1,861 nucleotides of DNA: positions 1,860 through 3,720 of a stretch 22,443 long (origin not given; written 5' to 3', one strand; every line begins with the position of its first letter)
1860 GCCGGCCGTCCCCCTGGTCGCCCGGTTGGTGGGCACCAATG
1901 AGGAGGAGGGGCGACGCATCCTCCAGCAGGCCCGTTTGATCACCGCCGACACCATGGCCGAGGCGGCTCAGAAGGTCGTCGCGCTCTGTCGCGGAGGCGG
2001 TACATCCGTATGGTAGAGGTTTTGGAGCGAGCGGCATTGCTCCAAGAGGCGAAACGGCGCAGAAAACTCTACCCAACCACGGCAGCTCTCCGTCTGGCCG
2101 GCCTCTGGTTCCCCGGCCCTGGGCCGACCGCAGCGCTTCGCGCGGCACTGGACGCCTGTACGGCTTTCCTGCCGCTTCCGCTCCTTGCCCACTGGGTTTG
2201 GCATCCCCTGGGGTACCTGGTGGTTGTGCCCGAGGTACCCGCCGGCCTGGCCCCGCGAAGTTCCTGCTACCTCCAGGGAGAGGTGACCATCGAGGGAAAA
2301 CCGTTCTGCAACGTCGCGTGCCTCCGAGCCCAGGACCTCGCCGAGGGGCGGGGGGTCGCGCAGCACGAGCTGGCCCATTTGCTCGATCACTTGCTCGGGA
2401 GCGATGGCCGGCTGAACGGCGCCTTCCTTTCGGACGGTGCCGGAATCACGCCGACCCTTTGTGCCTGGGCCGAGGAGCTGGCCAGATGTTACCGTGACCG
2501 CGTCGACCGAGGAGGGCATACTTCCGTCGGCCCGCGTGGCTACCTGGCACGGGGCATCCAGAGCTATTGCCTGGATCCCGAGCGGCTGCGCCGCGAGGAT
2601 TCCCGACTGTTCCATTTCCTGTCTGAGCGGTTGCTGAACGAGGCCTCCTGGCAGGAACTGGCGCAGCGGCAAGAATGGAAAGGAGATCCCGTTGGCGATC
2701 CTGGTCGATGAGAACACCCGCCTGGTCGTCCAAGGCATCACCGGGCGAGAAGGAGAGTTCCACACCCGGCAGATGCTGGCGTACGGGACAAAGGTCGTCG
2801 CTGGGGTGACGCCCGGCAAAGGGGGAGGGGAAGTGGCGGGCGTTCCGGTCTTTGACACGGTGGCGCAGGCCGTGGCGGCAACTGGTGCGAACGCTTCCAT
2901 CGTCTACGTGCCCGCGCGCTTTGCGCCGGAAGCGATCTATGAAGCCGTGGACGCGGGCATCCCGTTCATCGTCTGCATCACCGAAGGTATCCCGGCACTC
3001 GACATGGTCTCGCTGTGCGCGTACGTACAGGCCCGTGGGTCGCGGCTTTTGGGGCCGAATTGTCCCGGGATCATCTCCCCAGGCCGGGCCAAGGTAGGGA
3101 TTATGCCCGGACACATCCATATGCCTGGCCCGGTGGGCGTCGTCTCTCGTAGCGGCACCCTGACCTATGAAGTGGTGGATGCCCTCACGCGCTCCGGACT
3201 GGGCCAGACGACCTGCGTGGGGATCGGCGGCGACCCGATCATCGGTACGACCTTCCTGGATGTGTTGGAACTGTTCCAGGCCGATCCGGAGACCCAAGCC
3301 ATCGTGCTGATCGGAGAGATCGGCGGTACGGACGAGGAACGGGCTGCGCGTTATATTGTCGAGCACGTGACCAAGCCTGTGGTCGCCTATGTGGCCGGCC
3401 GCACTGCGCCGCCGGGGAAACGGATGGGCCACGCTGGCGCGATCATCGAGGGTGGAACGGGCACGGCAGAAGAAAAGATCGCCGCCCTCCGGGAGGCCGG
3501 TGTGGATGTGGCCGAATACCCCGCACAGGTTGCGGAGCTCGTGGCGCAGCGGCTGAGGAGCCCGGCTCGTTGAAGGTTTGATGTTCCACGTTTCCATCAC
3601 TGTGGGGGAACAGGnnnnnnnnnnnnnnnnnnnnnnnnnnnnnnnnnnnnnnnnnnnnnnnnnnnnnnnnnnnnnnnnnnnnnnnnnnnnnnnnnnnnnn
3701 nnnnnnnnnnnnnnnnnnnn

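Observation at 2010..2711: Uncharacterised HExxH-motif ORF wedged between sucC and sucD with translational-coupling overlaps on both sides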

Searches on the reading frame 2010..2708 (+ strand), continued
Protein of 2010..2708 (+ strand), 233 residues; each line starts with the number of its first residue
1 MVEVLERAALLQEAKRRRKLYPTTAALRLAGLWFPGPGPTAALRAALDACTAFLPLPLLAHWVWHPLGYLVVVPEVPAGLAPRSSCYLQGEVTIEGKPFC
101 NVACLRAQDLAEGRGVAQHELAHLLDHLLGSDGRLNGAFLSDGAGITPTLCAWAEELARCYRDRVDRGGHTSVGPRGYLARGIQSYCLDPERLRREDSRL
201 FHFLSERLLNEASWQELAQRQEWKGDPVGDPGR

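Call 28: find_related_loci(query=A1, collection=genome_contigs, flank=4000)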
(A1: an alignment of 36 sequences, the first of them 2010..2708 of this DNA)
Query A1 (233 aa) in genome_contigs; peptide patterns used: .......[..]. (x = any residue, [..] = any of these).
89 stretches matched a pattern; 13 encode a relative of the query (tblastn E <= 1e-3); 13 distinct loci.
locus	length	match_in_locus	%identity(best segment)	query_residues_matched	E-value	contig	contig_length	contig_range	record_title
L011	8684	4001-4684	70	5-233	6e-101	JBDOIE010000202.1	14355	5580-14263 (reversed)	MAG: Chloroflexia bacterium isolate TC202112_Ori_Bins012 k147_96616, whole genome shotgun sequence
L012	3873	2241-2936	70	1-233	7e-101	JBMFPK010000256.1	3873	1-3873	MAG: Chloroflexia bacterium isolate KM4338-61 NODE_256_length_3873_cov_3.168335, whole genome shotgun sequence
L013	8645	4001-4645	58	2-216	6e-75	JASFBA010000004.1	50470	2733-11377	MAG: Chloroflexia bacterium isolate PO_10 k141_138337, whole genome shotgun sequence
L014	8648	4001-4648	57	1-216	2e-74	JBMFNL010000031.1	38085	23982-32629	MAG: Chloroflexia bacterium isolate KM4338-10 NODE_668_length_38085_cov_39.286405, whole genome shotgun sequence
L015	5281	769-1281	37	41-215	1e-16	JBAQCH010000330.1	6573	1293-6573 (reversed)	MAG: Anaerolineae bacterium isolate MFD10570_ilm_asm_bin10 k127_71226, whole genome shotgun sequence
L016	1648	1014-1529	35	40-215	8e-17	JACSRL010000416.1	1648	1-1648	MAG: Anaerolinea sp. isolate CH3 contig-70_89752, whole genome shotgun sequence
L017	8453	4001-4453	34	55-214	2e-16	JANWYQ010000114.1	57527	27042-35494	MAG: Caldilineales bacterium isolate SKYG74 k141_196107, whole genome shotgun sequence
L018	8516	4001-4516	35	40-215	2e-15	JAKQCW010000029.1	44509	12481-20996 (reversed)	MAG: Chloroflexota bacterium isolate USDE_maxbin.019 k141_1003369, whole genome shotgun sequence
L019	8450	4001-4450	35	55-214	5e-14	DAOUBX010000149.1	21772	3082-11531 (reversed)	MAG TPA_asm: Anaerolineales bacterium isolate H71_756 k91_86974, whole genome shotgun sequence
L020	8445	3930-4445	35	40-215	4e-14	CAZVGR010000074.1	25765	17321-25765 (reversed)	MAG TPA_asm: uncultured Anaerolinea sp. isolate SRP304446_co1_50 genome assembly, contig: NODE_1308_length_25765_cov_20.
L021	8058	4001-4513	33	41-215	5e-13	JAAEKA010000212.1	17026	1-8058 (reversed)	Anaerolineae bacterium clx_CAG2 CAG2c_212, whole genome shotgun sequence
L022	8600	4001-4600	28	3-216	1e-12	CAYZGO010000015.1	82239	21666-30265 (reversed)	MAG TPA_asm: uncultured Anaerolineales bacterium isolate binchicken_co100_350 genome assembly, contig: NODE_341_length_8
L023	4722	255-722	35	55-229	2e-10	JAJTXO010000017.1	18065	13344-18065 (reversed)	MAG: Caldilineales bacterium isolate DTUCFX11 17-Genome36, whole genome shotgun sequence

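Call 37: search_protein_families(library=pfam, proteins=[P0109, P0124, P0144, P0149, P0156, P0164, P0137, P0184, P0089, P0145], max_evalue=0.01)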
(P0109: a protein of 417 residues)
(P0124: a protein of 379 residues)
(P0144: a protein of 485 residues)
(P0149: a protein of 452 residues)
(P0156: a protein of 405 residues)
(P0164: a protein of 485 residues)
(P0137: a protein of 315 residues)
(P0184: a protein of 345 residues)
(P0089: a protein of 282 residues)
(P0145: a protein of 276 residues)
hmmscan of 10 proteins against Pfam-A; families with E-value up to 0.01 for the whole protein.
P0109 (417 aa): 2 families
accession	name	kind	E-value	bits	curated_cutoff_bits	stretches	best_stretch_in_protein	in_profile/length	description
PF06167.18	Peptidase_M90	-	6.7e-09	36.1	26.2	1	318-403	153-238/243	Glucose-regulated metallo-peptidase M90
PF07737.17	ATLF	-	5.1e-05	23.5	27.4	1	291-404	87-191/193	Anthrax toxin lethal factor, N- and C-terminal domain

P0124 (379 aa): 2 families
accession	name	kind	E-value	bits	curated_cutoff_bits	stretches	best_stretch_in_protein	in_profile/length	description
PF04233.19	Phage_Mu_F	-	1.5e-09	39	29.6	1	3-65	47-110/112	Phage Mu protein F like protein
PF06167.18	Peptidase_M90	-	1.1e-05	25.6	26.2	1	278-370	146-242/243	Glucose-regulated metallo-peptidase M90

P0144 (485 aa): 2 families
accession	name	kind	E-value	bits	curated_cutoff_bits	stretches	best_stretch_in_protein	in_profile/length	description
PF04233.19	Phage_Mu_F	-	2.1e-17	64.3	29.6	1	85-193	2-111/112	Phage Mu protein F like protein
PF06167.18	Peptidase_M90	-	0.00036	20.6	26.2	1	381-474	149-241/243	Glucose-regulated metallo-peptidase M90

P0149 (452 aa): 0 families

P0156 (405 aa): 1 family
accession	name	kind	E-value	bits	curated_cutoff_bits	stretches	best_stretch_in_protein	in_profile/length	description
PF04233.19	Phage_Mu_F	-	6.1e-15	56.4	29.6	1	9-91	28-112/112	Phage Mu protein F like protein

P0164 (485 aa): 1 family
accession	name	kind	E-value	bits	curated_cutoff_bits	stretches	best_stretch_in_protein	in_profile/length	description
PF04233.19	Phage_Mu_F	-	4.4e-17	63.3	29.6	1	100-205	3-109/112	Phage Mu protein F like protein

P0137 (315 aa): 1 family
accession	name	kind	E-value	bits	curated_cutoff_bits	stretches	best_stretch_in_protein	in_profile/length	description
PF06167.18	Peptidase_M90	-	0.002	18.2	26.2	1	251-303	186-240/243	Glucose-regulated metallo-peptidase M90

P0184 (345 aa): 1 family
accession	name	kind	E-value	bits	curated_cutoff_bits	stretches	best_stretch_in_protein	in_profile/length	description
PF06167.18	Peptidase_M90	-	3.5e-07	30.5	26.2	1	256-338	150-238/243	Glucose-regulated metallo-peptidase M90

P0089 (282 aa): 0 families

P0145 (276 aa): 2 families
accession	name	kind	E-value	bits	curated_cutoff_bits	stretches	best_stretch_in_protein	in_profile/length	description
PF02080.26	TrkA_C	-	8.4e-08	32.5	27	1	207-274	4-70/71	TrkA-C domain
PF02254.24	TrkA_N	-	0.00019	22.2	23.8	1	137-179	73-115/116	TrkA-N domain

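Call 41: fold_search(model_id=the predicted structure, library=pdb)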
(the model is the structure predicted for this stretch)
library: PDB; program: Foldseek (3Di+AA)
matches with E <= 10: 304; with E <= 0.001: 0
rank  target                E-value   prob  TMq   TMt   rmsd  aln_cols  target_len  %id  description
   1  9g5j_C                2.4e-03  1.00  0.41  0.46   5.9       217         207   15  Structure of the PRO-PRO endopeptidase (PPEP-3) E153A Y189F in complex with substrate peptide Ac-EPLPPPP-NH2 from Geob (released 2025-07-30)
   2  9g3t_A                2.5e-03  1.00  0.39  0.42   6.3       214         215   16  Structure of the PRO-PRO endopeptidase (PPEP-3) E153A Y189F from Geobacillus thermodenitrificans (released 2025-07-23)
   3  9g5j_B                4.6e-03  1.00  0.38  0.42   6.4       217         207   16  Structure of the PRO-PRO endopeptidase (PPEP-3) E153A Y189F in complex with substrate peptide Ac-EPLPPPP-NH2 from Geob (released 2025-07-30)
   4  9g0j_B                6.0e-03  1.00  0.37  0.41   6.8       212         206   17  Structure of the PRO-PRO endopeptidase (PPEP-3) from Geobacillus thermodenitrificans (released 2025-07-16)
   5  9g3t_B                8.7e-03  0.99  0.37  0.41   6.9       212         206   16  Structure of the PRO-PRO endopeptidase (PPEP-3) E153A Y189F from Geobacillus thermodenitrificans (released 2025-07-23)
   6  9g5j_A                1.0e-02  0.99  0.39  0.43   6.1       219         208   16  Structure of the PRO-PRO endopeptidase (PPEP-3) E153A Y189F in complex with substrate peptide Ac-EPLPPPP-NH2 from Geob (released 2025-07-30)
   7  9g5j_D                1.6e-02  0.99  0.38  0.40   6.1       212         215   16  Structure of the PRO-PRO endopeptidase (PPEP-3) E153A Y189F in complex with substrate peptide Ac-EPLPPPP-NH2 from Geob (released 2025-07-30)
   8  6r4w_A                2.2e-02  1.00  0.47  0.54   5.9       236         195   14  Crystal structure of apo PPEP-1(E143A/Y178F) in complex with substrate peptide Ac-EVNAPVP-CONH2 (released 2019-06-12)
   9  1pwv_A                2.2e-02  0.99  0.46  0.18   8.4       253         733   11  Crystal structure of Anthrax Lethal Factor wild-type protein complexed with an optimised peptide substrate. (released 2004-02-03)
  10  1pwp_B                3.2e-02  0.97  0.46  0.18   8.2       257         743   12  Crystal Structure of the Anthrax Lethal Factor complexed with Small Molecule Inhibitor NSC 12155 (released 2004-01-13)
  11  1pwp_A                4.2e-02  0.99  0.51  0.20   6.3       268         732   12  Crystal Structure of the Anthrax Lethal Factor complexed with Small Molecule Inhibitor NSC 12155 (released 2004-01-13)
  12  1pwv_B                4.4e-02  0.98  0.47  0.18   8.0       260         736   12  Crystal structure of Anthrax Lethal Factor wild-type protein complexed with an optimised peptide substrate. (released 2004-02-03)
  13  1pww_B                4.6e-02  0.97  0.46  0.18   7.6       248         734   13  Crystal structure of Anthrax Lethal Factor active site mutant protein complexed with an optimised peptide substrate in (released 2004-01-27)
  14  1pwu_B                4.9e-02  0.98  0.48  0.18   7.3       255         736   10  Crystal Structure of Anthrax Lethal Factor complexed with (3-(N-hydroxycarboxamido)-2-isobutylpropanoyl-Trp-methylamid (released 2004-02-03)
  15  1pwu_A                5.1e-02  0.98  0.52  0.19   6.8       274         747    9  Crystal Structure of Anthrax Lethal Factor complexed with (3-(N-hydroxycarboxamido)-2-isobutylpropanoyl-Trp-methylamid (released 2004-02-03)
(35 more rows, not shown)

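Call 47: find_related_loci(query=A2, collection=metagenome_contigs, flank=3000)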
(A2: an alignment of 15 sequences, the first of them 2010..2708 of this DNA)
Query A2 (233 aa) in metagenome_contigs; peptide patterns used: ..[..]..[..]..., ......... (x = any residue, [..] = any of these).
242 stretches matched a pattern; 25 encode a relative of the query (tblastn E <= 1e-3); 25 distinct loci.
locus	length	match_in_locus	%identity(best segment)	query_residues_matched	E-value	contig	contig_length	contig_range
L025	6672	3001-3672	55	2-232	2e-72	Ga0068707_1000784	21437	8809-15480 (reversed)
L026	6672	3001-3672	55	2-232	3e-72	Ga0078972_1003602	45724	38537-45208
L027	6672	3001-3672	55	2-232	2e-71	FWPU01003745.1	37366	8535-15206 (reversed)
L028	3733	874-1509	55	4-215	5e-71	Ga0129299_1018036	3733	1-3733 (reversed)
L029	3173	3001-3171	100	1-57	1e-30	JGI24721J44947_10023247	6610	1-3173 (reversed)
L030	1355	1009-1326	33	110-217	2e-17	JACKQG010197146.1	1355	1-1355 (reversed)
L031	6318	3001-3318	33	110-217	6e-16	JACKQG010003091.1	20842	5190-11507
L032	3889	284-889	29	14-233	8e-15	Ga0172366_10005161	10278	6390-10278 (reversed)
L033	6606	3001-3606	29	14-233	8e-15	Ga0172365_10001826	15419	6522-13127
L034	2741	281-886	29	14-233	7e-15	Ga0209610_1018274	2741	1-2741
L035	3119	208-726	34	40-216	1e-13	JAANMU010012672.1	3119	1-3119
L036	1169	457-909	37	43-197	1e-13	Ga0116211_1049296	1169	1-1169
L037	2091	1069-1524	32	54-215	1e-13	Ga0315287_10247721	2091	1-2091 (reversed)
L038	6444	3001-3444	32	55-215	3e-13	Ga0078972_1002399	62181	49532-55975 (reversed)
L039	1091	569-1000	32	62-215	7e-13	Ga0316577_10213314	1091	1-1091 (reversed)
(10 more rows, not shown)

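Call 57: search_protein_families(library=pfam, proteins=[P0094, P0100, P0118, P0121, P0125, P0128, P0134, P0136, P0148, P0167], max_evalue=0.01)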
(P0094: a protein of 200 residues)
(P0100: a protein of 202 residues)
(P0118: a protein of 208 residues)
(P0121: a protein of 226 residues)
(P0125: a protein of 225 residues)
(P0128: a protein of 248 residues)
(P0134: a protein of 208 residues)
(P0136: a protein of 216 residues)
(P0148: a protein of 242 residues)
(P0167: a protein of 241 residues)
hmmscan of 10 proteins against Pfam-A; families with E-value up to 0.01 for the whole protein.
P0094 (200 aa): 1 family
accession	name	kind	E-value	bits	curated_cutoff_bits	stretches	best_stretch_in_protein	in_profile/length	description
PF06167.18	Peptidase_M90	-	3.8e-07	30.4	26.2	1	101-188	152-242/243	Glucose-regulated metallo-peptidase M90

P0100 (202 aa): 0 families

P0118 (208 aa): 0 families

P0121 (226 aa): 1 family
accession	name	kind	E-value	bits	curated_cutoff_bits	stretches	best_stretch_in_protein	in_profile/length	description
PF06167.18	Peptidase_M90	-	0.008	16.2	26.2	0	128-212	152-238/243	Glucose-regulated metallo-peptidase M90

P0125 (225 aa): 0 families

P0128 (248 aa): 0 families

P0134 (208 aa): 0 families

P0136 (216 aa): 0 families

P0148 (242 aa): 1 family
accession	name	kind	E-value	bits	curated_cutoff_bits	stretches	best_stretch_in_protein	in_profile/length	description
PF06167.18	Peptidase_M90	-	0.00044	20.4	26.2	1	143-228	150-239/243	Glucose-regulated metallo-peptidase M90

P0167 (241 aa): 0 families

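Call 58: fold_search(model_id=the predicted structure, library=viral)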
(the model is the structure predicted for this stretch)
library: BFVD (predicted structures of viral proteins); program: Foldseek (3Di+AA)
matches with E <= 10: 150; with E <= 0.001: 0
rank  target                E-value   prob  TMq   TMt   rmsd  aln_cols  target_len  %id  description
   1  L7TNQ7                2.1e-03  1.00  0.52  0.13   6.6       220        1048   13  Uncharacterized protein [Haloarcula vallismortis tailed virus 1]
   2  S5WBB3                3.7e-02  0.63  0.27  0.19  16.8       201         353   11  Putative peptidase [Pseudomonas phage PaBG]
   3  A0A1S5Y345            8.5e-02  0.99  0.33  0.18   7.0       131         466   20  Uncharacterized protein [uncultured archaeal virus]
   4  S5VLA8                8.9e-02  0.89  0.42  0.17   8.1       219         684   17  (no name in the UniProt tables at hand)
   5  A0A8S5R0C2            1.7e-01  0.69  0.39  0.20   8.4       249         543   10  Minor capsid protein [Siphoviridae sp. ctljn1]
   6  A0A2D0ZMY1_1          2.0e-01  0.57  0.38  0.13  14.2       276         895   11  (no name in the UniProt tables at hand)
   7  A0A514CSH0            3.1e-01  0.23  0.27  0.20  19.7       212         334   12  Uncharacterized protein [Achromobacter phage Motura]
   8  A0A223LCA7            5.6e-01  0.20  0.27  0.29  13.9       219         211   13  IrrE N-terminal-like domain-containing protein [Bacillus phage PBS1]
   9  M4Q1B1                6.2e-01  0.10  0.22  0.14  18.9       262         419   11  (no name in the UniProt tables at hand)
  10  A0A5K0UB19            6.8e-01  0.06  0.12  0.09  18.4       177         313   10  SprT-like domain-containing protein [Yasminevirus sp. GU-2018]
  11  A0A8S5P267            8.0e-01  0.16  0.27  0.13   8.3       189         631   10  Minor capsid protein [Siphoviridae sp. ctH3Y19]
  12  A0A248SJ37            8.0e-01  0.09  0.23  0.16  14.3       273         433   12  (no name in the UniProt tables at hand)
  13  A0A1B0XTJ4            8.9e-01  0.23  0.22  0.18  12.4       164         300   12  (no name in the UniProt tables at hand)
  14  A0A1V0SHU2            1.0e+00  0.06  0.17  0.18  16.4       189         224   10  Putative nucleotidyltransferase [Klosneuvirus KNV1]
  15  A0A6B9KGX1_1          1.0e+00  0.03  0.14  0.07  18.1       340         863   10  RNA-directed RNA polymerase [Plasmopara viticola lesion associated botybirna 1]
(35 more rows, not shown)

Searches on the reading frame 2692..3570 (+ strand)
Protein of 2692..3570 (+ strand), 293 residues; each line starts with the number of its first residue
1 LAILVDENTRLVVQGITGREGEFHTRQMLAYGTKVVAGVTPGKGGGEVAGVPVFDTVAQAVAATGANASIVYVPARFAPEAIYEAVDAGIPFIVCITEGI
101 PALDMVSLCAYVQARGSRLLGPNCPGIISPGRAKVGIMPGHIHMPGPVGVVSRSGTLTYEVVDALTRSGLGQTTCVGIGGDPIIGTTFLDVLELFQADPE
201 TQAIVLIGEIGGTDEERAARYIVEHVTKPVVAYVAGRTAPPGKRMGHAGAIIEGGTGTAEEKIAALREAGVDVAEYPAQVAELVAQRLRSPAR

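Call 16: search_protein_families(library=pfam, proteins=[window:2692-3570:+], max_evalue=0.001)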
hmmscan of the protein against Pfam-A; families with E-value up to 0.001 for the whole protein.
window:2692-3570:+ (293 aa): 4 families
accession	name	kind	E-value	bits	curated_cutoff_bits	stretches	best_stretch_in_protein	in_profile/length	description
PF02629.25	CoA_binding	-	9.2e-30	103.7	22.3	1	6-99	1-97/97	CoA binding domain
PF00549.24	Ligase_CoA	-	1.5e-26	93.4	24.5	1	151-271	1-127/128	CoA-ligase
PF13607.11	Succ_CoA_lig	-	1.1e-13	51.5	27.4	1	145-281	1-132/138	Succinyl-CoA ligase like flavodoxin domain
PF13380.12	CoA_binding_2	-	2.2e-07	31.8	22.8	1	18-128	13-114/116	CoA binding domain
